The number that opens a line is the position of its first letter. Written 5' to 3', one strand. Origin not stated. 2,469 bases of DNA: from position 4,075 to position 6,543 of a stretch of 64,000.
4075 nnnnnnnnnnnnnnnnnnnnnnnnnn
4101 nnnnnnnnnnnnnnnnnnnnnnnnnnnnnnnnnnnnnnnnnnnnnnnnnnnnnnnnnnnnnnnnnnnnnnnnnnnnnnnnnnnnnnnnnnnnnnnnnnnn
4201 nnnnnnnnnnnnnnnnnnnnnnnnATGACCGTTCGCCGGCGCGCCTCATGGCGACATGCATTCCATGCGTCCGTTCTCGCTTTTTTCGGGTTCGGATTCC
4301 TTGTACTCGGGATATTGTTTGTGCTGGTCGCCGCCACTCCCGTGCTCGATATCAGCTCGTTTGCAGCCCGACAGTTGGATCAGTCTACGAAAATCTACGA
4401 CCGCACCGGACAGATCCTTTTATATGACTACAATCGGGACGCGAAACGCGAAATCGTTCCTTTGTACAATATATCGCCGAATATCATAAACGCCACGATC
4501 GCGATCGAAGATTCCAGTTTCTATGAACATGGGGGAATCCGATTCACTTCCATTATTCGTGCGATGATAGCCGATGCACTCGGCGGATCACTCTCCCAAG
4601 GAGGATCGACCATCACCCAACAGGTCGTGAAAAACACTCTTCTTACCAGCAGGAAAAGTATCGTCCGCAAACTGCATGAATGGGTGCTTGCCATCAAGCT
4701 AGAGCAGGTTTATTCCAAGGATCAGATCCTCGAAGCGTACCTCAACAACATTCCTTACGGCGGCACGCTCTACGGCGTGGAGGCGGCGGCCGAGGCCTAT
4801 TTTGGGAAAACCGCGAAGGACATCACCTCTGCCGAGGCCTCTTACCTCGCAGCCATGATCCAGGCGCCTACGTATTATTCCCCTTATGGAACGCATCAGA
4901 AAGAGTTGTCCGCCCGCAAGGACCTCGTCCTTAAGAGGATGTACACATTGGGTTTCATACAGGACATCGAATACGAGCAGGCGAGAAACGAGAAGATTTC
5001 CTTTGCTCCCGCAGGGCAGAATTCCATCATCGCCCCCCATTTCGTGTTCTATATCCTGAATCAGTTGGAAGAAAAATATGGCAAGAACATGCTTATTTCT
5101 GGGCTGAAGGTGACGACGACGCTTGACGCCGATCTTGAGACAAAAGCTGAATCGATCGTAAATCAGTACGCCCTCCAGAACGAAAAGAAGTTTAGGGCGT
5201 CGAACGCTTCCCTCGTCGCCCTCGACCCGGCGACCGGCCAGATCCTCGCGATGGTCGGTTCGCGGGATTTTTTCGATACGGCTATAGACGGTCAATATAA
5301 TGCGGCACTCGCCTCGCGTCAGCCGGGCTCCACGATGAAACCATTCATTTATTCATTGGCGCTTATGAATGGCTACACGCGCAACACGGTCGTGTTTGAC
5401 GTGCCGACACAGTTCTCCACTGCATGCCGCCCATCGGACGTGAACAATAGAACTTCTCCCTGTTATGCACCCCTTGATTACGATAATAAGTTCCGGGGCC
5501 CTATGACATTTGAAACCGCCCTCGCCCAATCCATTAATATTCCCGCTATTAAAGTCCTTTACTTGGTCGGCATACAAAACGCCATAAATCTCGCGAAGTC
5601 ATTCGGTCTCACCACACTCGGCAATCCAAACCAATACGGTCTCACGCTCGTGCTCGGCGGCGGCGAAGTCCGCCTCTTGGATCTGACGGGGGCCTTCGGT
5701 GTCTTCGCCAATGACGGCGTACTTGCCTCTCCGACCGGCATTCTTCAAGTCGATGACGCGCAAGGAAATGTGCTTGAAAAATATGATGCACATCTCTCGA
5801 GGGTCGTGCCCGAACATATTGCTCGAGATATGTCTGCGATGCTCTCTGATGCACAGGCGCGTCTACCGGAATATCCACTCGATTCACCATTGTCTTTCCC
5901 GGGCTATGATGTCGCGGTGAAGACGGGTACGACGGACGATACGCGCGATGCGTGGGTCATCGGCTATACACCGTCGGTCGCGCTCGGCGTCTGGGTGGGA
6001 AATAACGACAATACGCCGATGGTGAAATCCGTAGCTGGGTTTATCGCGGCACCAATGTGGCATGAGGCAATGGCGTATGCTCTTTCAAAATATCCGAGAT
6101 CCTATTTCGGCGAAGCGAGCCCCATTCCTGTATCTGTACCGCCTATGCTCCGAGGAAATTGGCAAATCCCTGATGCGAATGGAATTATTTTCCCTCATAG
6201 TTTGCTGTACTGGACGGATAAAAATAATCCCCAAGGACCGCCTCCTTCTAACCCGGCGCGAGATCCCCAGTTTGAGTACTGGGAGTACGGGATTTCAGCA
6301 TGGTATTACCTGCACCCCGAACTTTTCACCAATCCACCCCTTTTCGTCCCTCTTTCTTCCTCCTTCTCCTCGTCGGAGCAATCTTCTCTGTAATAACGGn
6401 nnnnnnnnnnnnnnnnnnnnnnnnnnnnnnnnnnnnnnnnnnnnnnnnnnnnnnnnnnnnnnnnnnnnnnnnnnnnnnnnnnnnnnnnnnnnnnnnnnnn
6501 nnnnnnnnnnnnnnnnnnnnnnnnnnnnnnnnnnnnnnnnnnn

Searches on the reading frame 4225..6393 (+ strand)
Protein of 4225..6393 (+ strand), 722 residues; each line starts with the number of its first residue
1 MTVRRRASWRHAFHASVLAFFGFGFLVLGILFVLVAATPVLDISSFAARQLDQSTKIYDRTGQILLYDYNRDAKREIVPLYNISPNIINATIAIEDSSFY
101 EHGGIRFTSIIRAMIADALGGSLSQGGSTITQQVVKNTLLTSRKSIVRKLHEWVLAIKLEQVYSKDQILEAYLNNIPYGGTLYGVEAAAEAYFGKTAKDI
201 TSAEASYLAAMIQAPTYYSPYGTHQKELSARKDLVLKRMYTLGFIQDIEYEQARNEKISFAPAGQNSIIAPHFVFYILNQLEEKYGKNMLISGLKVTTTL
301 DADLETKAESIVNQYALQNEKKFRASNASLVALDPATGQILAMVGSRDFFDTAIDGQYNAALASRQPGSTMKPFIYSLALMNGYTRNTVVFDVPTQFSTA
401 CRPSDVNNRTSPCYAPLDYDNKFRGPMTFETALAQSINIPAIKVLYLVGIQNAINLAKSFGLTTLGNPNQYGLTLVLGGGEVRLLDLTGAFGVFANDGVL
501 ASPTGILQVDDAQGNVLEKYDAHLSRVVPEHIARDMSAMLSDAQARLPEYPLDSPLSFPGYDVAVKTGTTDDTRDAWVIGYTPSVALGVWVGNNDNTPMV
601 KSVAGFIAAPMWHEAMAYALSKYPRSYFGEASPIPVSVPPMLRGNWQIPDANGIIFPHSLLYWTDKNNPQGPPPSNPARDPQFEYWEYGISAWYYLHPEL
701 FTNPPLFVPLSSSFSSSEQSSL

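Call 90: search_protein_families(library=pfam, proteins=[window:4225-6393:+], max_evalue=0.0001)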
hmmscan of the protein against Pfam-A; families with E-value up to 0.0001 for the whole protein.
window:4225-6393:+ (722 aa): 2 families
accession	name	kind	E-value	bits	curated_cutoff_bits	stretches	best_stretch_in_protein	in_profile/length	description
PF00912.28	Transgly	-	3.9e-62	209.3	27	1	68-239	7-177/178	Transglycosylase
PF00905.27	Transpeptidase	-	3.2e-21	76.2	22.1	1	329-609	2-291/299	Penicillin binding protein transpeptidase domain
